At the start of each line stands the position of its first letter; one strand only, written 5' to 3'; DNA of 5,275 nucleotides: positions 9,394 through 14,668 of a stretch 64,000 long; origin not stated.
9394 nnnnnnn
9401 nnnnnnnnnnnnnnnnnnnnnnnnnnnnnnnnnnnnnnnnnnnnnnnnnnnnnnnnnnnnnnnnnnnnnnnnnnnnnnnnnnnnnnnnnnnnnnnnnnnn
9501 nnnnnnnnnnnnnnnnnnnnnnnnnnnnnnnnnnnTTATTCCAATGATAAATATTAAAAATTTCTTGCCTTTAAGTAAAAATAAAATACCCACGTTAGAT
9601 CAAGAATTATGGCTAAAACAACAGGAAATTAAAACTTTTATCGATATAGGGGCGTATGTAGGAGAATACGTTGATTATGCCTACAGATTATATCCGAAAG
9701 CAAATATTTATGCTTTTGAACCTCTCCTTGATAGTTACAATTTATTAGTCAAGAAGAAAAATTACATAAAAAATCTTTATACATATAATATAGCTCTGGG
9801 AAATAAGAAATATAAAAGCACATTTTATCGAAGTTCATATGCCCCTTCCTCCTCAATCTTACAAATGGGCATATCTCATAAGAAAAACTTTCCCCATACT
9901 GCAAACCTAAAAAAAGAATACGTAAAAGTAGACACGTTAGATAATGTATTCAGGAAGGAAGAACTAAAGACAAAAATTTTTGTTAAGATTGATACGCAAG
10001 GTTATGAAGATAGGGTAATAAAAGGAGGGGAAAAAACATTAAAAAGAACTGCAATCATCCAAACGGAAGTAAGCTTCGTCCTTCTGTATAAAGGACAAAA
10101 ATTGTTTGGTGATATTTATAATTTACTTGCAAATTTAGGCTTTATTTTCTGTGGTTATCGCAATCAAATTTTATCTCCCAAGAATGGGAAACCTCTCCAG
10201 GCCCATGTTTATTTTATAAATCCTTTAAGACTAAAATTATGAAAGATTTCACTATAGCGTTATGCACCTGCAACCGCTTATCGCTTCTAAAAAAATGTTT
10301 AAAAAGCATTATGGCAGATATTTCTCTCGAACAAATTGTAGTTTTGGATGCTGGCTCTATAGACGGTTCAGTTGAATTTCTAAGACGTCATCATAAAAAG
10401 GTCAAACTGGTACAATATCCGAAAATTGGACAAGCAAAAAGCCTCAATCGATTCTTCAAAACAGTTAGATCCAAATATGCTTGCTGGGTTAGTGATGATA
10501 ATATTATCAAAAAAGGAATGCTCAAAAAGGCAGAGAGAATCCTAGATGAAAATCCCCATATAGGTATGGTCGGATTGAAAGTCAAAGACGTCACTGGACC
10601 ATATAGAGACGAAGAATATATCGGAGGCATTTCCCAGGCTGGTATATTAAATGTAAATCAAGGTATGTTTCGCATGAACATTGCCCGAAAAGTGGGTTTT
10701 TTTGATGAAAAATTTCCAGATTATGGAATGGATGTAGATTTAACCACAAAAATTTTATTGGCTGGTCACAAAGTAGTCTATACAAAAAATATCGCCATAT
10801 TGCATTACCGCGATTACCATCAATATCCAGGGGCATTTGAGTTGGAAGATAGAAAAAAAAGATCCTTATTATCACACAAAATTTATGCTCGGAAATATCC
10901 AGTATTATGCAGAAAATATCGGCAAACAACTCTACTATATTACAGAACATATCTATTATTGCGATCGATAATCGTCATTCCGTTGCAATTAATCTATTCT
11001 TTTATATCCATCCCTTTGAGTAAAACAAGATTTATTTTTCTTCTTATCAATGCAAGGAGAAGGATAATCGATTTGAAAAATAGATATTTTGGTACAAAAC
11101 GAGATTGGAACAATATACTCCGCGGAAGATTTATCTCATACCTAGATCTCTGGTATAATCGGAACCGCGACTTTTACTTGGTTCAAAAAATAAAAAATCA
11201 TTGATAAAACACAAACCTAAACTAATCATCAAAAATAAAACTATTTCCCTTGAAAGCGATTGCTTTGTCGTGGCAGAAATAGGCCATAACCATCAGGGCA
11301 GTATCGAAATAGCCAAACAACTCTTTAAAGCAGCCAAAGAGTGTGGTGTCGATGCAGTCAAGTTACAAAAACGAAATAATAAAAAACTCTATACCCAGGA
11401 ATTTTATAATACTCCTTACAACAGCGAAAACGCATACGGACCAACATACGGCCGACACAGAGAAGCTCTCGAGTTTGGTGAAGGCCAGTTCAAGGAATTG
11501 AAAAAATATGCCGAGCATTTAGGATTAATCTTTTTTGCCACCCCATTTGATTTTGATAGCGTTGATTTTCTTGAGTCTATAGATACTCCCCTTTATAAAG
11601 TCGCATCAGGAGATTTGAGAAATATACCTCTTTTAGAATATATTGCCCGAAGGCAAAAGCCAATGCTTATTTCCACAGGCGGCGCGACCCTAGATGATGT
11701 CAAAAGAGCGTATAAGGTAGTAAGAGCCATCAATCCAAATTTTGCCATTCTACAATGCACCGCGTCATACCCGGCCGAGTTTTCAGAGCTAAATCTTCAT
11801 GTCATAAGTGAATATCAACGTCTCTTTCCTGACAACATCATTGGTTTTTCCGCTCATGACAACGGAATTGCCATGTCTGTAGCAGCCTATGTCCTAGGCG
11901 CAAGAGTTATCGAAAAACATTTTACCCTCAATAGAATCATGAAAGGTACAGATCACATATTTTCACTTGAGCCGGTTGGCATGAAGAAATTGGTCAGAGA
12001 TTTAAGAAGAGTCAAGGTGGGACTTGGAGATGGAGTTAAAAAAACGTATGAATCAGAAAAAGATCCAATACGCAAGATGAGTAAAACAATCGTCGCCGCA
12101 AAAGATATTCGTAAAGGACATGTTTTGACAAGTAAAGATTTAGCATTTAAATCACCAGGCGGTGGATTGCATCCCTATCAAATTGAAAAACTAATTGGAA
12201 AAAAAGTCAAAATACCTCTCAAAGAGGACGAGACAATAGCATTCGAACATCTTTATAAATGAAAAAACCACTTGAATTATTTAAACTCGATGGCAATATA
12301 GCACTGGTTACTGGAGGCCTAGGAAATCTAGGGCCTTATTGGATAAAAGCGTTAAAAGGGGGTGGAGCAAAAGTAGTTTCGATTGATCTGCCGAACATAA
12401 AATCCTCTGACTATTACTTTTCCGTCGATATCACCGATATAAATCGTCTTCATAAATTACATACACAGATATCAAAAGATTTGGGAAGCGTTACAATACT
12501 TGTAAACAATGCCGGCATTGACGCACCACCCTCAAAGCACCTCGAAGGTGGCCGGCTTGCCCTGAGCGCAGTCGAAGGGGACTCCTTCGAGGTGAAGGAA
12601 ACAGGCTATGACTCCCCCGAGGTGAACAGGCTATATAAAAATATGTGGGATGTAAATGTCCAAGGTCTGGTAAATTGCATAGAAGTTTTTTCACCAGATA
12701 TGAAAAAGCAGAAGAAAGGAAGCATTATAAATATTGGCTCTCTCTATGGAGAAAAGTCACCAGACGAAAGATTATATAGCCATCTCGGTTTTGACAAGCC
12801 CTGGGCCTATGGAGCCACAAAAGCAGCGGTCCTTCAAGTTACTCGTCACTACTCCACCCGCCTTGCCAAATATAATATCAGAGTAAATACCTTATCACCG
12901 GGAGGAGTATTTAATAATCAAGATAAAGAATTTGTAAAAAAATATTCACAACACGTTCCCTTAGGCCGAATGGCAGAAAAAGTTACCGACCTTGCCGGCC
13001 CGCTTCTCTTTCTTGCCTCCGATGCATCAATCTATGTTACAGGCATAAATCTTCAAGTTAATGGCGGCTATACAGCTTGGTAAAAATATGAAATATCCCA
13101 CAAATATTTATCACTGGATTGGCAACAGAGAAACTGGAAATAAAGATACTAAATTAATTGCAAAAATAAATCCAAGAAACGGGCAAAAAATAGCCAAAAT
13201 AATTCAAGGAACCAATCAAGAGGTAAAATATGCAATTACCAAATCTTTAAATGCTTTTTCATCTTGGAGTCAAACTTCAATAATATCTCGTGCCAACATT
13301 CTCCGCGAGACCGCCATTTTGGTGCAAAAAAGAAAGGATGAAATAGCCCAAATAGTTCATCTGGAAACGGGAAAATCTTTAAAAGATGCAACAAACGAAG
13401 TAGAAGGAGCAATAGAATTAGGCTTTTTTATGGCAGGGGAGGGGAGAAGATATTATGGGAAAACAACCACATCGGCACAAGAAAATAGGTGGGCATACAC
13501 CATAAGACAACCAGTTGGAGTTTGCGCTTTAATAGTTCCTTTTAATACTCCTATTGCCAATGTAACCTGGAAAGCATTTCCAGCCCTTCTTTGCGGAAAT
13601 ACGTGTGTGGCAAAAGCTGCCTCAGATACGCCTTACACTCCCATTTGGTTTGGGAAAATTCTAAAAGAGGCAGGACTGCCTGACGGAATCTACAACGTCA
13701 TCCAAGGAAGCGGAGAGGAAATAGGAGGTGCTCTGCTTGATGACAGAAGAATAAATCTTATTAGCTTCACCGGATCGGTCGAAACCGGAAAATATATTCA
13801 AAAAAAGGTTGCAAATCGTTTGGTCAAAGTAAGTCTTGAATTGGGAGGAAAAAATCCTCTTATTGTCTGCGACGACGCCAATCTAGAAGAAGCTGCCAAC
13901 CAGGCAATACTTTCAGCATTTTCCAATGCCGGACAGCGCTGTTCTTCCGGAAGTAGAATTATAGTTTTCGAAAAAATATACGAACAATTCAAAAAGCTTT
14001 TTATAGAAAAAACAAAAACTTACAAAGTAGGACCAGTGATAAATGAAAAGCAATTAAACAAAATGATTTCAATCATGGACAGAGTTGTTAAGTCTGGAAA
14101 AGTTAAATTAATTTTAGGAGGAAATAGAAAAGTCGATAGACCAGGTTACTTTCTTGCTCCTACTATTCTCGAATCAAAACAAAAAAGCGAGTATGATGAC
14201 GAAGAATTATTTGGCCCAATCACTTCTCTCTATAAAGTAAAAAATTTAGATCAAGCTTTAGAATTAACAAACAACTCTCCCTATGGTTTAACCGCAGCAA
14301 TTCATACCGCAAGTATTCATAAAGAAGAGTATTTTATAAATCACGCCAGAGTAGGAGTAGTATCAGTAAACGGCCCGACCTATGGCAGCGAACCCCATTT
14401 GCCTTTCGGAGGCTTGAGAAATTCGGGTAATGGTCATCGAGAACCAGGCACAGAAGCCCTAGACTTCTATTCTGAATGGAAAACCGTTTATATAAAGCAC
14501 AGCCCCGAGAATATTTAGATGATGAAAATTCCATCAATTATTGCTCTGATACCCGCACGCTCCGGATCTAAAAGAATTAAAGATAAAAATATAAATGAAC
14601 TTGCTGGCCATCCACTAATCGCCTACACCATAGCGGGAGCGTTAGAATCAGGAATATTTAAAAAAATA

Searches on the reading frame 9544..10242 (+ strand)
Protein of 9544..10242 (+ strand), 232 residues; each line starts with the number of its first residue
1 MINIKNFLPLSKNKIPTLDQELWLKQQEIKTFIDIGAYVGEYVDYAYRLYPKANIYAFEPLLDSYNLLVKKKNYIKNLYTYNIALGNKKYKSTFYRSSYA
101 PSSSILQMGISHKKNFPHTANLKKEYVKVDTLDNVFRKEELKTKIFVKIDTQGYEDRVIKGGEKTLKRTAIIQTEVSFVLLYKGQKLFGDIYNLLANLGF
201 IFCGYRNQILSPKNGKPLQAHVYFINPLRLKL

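Call 7: search_protein_families(library=pfam, proteins=[window:9544-10242:+], max_evalue=0.001)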
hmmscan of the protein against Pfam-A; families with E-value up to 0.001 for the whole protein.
window:9544-10242:+ (232 aa): 2 families
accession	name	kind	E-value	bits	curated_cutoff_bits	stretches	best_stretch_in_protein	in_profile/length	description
PF05050.19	Methyltransf_21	-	8.9e-23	81.7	22.7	1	34-202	1-173/173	Methyltransferase FkbM domain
PF05575.17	V_cholerae_RfbT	-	1.8e-05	24.6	27.9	1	30-195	81-247/286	Vibrio cholerae RfbT protein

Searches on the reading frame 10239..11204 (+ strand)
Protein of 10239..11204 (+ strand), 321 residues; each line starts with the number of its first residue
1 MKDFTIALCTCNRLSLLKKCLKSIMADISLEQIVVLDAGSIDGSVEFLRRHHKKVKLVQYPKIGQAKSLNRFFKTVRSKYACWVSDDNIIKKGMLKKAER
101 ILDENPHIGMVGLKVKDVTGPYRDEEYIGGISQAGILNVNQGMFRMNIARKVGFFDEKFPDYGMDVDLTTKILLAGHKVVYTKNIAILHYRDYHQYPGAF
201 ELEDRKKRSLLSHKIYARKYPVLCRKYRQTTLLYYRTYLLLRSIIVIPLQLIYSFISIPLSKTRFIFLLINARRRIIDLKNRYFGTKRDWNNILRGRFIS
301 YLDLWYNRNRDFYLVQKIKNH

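Call 7: search_protein_families(library=pfam, proteins=[window:10239-11204:+], max_evalue=0.001)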
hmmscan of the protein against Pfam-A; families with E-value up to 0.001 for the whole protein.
window:10239-11204:+ (321 aa): 2 families
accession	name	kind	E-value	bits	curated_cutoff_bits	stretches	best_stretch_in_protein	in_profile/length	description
PF00535.33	Glycos_transf_2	-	1.4e-14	54.8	23.3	1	5-123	1-126/168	Glycosyl transferase family 2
PF13641.12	Glyco_tranf_2_3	-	7e-08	33.2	27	1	4-118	3-125/230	Glycosyltransferase like family 2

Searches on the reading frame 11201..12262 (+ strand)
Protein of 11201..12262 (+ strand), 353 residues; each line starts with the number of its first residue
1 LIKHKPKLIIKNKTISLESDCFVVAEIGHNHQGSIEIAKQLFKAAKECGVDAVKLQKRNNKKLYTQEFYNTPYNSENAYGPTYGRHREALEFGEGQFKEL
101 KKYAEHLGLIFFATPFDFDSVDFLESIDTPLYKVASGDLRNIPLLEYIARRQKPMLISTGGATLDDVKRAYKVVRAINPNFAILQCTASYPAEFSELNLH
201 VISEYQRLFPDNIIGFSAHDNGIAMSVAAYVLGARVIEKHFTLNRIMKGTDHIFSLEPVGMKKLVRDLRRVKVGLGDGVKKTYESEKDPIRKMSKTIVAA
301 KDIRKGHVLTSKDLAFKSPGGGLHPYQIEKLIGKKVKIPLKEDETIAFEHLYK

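Call 7: search_protein_families(library=pfam, proteins=[window:11201-12262:+], max_evalue=0.001)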
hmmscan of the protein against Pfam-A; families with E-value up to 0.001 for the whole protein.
window:11201-12262:+ (353 aa): 2 families
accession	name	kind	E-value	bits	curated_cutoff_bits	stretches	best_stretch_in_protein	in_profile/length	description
PF03102.20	NeuB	-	2.6e-78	263.3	22.1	1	43-280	3-241/241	NeuB family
PF08666.17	SAF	-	2.3e-10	41.3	21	1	297-348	4-59/63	SAF domain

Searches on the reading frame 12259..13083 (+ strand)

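Call 7: search_protein_families(library=pfam, proteins=[window:12259-13083:+], max_evalue=0.001)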
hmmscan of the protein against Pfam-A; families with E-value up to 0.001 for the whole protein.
window:12259-13083:+ (274 aa): 3 families
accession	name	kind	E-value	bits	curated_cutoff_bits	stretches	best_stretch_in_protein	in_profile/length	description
PF13561.12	adh_short_C2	-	6.2e-31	108.2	27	1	126-272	97-236/236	Enoyl-(Acyl carrier protein) reductase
PF00106.31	adh_short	-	2.9e-27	95.9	26.6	1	14-220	2-185/195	short chain dehydrogenase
PF01370.27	Epimerase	-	3.3e-07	30.4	20.9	0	128-229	86-189/240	NAD dependent epimerase/dehydratase family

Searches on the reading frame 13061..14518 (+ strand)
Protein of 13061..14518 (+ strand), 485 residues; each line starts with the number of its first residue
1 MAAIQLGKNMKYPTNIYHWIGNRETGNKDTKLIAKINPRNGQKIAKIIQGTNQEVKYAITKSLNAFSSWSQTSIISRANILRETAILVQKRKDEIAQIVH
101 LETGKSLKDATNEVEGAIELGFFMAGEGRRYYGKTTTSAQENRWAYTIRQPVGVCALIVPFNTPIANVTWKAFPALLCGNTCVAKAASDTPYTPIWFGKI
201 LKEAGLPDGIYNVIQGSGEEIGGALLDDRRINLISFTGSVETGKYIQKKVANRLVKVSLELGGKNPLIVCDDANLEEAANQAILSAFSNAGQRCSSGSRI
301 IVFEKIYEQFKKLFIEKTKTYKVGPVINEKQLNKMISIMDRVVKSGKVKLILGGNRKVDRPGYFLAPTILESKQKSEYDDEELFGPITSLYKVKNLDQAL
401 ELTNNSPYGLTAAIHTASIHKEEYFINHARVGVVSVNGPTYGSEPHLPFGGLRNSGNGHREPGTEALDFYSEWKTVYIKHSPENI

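Call 7: search_protein_families(library=pfam, proteins=[window:13061-14518:+], max_evalue=0.001)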
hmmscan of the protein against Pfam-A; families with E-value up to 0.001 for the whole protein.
window:13061-14518:+ (485 aa): 1 family
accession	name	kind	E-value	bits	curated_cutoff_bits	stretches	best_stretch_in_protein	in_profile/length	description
PF00171.27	Aldedh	-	4.3e-142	474.3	23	1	30-476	7-461/461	Aldehyde dehydrogenase family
